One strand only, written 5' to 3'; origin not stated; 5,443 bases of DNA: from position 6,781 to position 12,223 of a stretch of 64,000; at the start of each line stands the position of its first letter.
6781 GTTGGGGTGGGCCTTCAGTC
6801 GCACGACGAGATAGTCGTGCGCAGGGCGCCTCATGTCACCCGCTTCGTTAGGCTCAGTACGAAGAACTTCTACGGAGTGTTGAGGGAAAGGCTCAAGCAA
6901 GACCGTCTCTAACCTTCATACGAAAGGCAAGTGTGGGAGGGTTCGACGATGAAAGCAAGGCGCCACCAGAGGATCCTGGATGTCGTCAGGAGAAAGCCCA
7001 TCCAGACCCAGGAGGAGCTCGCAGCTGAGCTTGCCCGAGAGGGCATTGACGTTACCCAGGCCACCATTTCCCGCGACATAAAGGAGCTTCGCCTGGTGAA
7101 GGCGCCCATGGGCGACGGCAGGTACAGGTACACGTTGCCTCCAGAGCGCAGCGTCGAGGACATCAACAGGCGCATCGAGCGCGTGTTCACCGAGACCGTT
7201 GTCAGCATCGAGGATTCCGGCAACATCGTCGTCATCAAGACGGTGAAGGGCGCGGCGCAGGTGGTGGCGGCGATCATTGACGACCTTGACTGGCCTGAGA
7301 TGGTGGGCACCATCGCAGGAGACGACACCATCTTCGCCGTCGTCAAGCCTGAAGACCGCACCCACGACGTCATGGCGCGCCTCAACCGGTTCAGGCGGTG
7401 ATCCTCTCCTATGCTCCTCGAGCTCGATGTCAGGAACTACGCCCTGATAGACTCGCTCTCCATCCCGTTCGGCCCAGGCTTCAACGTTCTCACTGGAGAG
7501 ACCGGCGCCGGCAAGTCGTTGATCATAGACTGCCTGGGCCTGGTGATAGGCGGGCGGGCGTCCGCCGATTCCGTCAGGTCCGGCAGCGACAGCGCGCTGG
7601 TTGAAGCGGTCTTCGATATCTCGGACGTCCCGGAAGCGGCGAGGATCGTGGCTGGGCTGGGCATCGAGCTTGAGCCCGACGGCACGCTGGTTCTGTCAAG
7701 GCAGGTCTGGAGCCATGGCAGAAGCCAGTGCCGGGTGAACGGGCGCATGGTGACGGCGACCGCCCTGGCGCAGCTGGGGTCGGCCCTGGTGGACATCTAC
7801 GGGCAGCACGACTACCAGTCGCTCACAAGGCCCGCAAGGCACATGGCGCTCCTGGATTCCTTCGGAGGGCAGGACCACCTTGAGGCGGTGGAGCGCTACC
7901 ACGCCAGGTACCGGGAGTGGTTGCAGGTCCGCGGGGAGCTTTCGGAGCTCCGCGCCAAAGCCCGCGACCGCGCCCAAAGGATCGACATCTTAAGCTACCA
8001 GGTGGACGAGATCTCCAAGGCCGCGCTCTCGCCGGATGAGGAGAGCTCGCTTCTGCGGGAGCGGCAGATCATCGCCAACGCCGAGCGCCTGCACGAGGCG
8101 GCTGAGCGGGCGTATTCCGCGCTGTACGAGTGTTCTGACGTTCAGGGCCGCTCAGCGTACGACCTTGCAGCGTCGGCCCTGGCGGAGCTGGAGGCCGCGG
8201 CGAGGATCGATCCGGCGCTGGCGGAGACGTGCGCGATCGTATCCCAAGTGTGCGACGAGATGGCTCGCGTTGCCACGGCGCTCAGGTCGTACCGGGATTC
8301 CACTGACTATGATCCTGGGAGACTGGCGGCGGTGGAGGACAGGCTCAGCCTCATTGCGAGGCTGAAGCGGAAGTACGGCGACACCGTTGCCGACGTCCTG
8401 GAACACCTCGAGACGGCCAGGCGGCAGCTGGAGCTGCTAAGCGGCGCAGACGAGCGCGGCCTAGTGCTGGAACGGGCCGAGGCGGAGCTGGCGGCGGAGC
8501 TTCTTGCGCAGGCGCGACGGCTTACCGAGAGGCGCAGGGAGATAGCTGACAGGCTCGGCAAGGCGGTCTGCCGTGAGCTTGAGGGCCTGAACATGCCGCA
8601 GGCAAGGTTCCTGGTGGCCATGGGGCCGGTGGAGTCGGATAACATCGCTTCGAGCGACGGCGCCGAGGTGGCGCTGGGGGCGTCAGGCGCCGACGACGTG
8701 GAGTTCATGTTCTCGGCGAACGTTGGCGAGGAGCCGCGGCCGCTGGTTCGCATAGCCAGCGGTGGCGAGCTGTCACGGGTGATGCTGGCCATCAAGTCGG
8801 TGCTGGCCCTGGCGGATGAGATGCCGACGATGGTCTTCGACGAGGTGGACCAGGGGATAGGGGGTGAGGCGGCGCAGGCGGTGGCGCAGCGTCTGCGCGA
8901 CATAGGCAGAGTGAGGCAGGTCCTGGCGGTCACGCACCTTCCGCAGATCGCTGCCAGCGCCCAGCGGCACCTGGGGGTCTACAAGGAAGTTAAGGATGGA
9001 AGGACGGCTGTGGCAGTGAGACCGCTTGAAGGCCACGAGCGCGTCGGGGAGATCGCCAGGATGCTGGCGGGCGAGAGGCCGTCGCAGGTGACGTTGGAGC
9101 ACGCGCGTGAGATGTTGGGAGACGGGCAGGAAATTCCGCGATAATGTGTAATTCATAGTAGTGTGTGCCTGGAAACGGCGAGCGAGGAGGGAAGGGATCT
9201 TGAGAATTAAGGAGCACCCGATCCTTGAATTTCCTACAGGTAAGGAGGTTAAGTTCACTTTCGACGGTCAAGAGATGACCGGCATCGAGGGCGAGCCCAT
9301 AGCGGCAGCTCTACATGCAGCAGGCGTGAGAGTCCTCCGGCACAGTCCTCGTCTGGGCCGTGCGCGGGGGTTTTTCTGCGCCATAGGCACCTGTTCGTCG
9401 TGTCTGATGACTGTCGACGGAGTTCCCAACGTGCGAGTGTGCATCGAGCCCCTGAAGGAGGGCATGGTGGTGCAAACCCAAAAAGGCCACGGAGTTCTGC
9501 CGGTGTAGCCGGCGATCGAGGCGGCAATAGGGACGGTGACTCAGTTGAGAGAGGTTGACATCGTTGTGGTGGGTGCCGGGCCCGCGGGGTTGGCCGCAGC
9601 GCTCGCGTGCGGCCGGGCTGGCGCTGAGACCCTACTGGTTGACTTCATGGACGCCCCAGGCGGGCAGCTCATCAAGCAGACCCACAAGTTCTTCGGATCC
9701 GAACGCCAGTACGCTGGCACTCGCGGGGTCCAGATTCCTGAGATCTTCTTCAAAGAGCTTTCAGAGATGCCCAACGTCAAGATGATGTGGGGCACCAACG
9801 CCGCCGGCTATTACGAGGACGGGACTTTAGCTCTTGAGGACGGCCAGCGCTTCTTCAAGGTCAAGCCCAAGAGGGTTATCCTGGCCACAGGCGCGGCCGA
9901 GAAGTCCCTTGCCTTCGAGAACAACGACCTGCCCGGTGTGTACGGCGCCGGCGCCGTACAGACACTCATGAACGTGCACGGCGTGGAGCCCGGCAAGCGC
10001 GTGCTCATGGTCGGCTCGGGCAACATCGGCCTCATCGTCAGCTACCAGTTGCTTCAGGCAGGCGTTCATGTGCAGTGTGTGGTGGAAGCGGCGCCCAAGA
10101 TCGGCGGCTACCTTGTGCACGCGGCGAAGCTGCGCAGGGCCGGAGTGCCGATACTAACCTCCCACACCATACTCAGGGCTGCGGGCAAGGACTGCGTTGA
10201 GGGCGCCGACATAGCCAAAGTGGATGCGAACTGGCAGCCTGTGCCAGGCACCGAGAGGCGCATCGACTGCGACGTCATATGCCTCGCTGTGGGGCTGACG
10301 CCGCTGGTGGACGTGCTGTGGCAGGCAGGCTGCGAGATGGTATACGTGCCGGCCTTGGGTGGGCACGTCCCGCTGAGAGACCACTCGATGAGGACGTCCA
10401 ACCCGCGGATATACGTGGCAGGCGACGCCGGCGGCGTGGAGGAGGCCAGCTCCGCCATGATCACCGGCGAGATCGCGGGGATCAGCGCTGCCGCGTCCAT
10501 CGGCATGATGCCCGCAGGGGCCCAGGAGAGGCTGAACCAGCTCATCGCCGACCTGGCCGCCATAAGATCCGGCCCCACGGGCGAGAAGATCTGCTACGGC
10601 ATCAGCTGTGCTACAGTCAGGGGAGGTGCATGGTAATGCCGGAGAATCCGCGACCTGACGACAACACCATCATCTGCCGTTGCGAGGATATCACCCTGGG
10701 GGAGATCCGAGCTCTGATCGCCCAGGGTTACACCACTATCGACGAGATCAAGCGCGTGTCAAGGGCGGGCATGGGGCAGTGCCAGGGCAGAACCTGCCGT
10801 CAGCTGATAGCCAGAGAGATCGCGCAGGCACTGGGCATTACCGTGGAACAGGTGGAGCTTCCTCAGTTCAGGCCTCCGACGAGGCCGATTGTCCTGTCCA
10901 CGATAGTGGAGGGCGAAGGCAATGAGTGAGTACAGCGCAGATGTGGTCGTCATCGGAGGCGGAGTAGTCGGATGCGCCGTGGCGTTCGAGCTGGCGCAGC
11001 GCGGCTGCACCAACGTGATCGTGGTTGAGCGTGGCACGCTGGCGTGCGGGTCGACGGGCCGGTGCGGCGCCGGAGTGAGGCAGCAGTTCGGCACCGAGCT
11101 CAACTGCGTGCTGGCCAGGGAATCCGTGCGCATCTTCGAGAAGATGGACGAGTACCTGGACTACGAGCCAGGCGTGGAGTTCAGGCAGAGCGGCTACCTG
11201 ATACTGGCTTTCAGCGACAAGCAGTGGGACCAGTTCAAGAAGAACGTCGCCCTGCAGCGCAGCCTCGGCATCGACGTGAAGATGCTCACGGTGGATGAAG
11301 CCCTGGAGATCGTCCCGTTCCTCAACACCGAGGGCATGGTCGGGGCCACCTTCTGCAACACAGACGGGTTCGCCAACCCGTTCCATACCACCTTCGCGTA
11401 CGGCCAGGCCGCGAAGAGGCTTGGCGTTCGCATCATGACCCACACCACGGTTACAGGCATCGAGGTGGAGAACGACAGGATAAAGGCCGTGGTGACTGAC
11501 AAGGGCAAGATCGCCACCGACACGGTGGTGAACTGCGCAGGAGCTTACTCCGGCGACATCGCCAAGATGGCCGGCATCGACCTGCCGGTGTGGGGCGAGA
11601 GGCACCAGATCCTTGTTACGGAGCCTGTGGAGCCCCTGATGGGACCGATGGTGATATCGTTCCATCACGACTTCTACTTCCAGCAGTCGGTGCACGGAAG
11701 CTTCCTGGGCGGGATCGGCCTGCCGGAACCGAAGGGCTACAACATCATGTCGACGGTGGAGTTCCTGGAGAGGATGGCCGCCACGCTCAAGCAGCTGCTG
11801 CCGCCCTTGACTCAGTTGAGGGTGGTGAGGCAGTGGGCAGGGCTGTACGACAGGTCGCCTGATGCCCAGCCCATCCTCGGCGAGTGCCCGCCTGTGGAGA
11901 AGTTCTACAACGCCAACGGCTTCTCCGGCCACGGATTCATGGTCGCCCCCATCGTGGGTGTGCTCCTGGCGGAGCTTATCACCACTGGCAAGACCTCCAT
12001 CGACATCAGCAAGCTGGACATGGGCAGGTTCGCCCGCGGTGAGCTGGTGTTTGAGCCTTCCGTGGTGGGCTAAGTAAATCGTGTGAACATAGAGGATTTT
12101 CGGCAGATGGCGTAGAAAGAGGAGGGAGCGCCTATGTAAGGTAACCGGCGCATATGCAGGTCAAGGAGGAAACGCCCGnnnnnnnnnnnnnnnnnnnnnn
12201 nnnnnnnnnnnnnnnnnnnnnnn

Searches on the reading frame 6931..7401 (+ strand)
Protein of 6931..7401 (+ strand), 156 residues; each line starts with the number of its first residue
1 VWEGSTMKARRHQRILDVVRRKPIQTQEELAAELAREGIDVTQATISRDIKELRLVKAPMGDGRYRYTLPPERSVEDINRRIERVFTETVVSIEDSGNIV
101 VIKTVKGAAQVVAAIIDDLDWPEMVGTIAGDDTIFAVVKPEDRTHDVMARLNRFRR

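Call 6: search_protein_families(library=pfam, proteins=[window:6931-7401:+])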
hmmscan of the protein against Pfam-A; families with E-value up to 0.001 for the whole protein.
window:6931-7401:+ (156 aa): 3 families
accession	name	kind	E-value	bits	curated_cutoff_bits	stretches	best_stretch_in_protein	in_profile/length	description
PF02863.23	Arg_repressor_C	-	3.5e-27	94.5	25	1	86-152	1-67/68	Arginine repressor, C-terminal domain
PF01316.27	Arg_repressor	-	3.5e-25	88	27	1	8-74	3-69/70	Arginine repressor, DNA binding domain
PF01498.24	HTH_Tnp_Tc3_2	-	2.7e-05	24.8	31.5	1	13-52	2-41/72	Transposase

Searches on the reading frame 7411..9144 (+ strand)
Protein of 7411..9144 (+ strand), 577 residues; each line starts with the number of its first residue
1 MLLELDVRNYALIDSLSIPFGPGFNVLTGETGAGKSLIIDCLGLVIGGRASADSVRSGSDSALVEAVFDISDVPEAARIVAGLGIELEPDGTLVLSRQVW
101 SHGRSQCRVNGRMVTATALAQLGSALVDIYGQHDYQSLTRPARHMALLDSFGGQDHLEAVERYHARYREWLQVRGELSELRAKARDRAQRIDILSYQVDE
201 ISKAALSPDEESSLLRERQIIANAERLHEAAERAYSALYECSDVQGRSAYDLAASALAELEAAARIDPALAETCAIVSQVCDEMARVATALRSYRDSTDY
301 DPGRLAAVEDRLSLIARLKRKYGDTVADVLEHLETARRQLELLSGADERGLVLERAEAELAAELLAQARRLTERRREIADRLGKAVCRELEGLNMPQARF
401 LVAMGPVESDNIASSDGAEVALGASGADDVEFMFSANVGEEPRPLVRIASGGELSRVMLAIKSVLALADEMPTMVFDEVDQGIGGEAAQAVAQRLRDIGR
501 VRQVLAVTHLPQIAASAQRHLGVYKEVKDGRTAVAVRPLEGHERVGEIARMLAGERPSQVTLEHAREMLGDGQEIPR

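Call 6: search_protein_families(library=pfam, proteins=[window:7411-9144:+])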
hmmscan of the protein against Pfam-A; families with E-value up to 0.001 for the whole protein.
window:7411-9144:+ (577 aa): 3 families
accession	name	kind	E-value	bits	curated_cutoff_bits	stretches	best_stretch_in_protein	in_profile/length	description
PF02463.25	SMC_N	-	1.1e-18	68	40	1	8-526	8-214/220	RecF/RecN/SMC N terminal domain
PF13476.12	AAA_23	-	1.2e-10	42.8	27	1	5-71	2-68/201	AAA domain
PF13304.12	AAA_21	-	0.0004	21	27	0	24-46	1-23/304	AAA domain, putative AbiEii toxin, Type IV TA system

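Call 33: list_cluster_members(proteins=[window:7411-9141:+, window:1399-1848:+, window:6931-7398:+])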
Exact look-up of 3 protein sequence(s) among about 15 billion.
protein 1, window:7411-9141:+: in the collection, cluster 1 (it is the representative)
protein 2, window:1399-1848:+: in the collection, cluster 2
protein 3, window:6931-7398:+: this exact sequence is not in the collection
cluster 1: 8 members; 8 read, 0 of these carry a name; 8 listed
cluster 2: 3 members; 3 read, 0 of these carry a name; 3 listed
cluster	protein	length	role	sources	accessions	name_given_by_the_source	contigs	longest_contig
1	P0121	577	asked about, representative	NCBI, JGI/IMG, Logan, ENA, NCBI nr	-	-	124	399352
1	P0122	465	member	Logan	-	-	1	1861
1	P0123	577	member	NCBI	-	-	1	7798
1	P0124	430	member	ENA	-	-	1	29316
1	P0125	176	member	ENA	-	-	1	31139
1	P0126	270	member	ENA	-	-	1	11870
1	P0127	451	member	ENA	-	-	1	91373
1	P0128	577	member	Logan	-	-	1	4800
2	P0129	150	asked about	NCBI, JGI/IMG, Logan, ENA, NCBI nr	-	-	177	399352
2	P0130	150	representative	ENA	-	-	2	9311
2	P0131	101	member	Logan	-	-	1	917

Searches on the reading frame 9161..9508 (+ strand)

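Call 37: search_protein_families(library=pfam, proteins=[window:9161-9508:+], max_evalue=0.00001)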
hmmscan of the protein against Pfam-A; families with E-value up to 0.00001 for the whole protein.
window:9161-9508:+ (115 aa): 1 family
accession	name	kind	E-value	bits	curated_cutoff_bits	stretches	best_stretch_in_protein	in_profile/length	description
PF13510.11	Fer2_4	-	1.2e-30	105.8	22.8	1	28-108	2-81/82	2Fe-2S iron-sulfur cluster binding domain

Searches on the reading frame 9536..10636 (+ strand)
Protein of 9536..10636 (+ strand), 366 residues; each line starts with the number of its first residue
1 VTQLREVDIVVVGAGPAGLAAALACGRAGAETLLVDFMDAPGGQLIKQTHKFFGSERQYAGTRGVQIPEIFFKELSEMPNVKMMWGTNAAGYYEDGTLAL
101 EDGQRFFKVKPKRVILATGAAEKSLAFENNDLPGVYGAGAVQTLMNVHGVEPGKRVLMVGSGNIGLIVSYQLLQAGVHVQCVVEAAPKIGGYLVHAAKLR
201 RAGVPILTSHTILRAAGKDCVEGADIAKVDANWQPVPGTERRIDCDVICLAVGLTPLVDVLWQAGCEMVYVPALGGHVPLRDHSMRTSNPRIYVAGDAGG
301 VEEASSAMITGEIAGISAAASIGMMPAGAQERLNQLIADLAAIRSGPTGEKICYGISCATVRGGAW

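Call 37: search_protein_families(library=pfam, proteins=[window:9536-10636:+], max_evalue=0.00001)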
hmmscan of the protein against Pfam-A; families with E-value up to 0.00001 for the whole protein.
window:9536-10636:+ (366 aa): 10 families
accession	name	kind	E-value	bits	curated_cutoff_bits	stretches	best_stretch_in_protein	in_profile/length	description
PF07992.20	Pyr_redox_2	-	1.1e-31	110.8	26.1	1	8-308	2-288/291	Pyridine nucleotide-disulphide oxidoreductase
PF12831.13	FAD_oxidored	-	1.4e-10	41.5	27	1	8-51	1-44/416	FAD dependent oxidoreductase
PF13738.12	Pyr_redox_3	-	1.8e-09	37.7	30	0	10-35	1-26/305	Pyridine nucleotide-disulphide oxidoreductase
PF13450.12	NAD_binding_8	-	2.4e-09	37.8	21.9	0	11-50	1-40/68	NAD(P)-binding Rossmann-like domain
PF01134.28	GIDA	-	2.6e-08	33.8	22.1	0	8-40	1-29/391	Glucose inhibited division protein A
PF00070.33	Pyr_redox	-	2.9e-08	34.5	22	0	155-218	1-69/82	Pyridine nucleotide-disulphide oxidoreductase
PF03486.20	HI0933_like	-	1.5e-06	28.2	50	0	8-44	2-38/244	HI0933-like protein Rossmann domain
PF01946.23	Thi4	-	2.4e-06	27.4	26.2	0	3-43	14-55/235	Thi4 family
PF01494.25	FAD_binding_3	-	2.7e-06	27.3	22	0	6-38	1-33/349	FAD binding domain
PF00890.30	FAD_binding_2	-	7.5e-06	25.8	20.4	1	8-44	1-37/414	FAD binding domain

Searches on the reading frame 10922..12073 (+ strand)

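Call 37: search_protein_families(library=pfam, proteins=[window:10922-12073:+], max_evalue=0.00001)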
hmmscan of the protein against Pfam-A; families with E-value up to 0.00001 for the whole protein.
window:10922-12073:+ (383 aa): 5 families
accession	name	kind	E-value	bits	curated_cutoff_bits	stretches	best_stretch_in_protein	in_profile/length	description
PF01266.30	DAO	-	2.2e-75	254.9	27.9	1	7-352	1-353/353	FAD dependent oxidoreductase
PF07992.20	Pyr_redox_2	-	1.3e-10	41.6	26.1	0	161-221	190-251/291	Pyridine nucleotide-disulphide oxidoreductase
PF12831.13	FAD_oxidored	-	2.3e-07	30.9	27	0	7-237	1-172/416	FAD dependent oxidoreductase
PF13738.12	Pyr_redox_3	-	1.4e-06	28.3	30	0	9-40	1-32/305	Pyridine nucleotide-disulphide oxidoreductase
PF00070.33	Pyr_redox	-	5.1e-06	27.4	22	0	8-39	2-32/82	Pyridine nucleotide-disulphide oxidoreductase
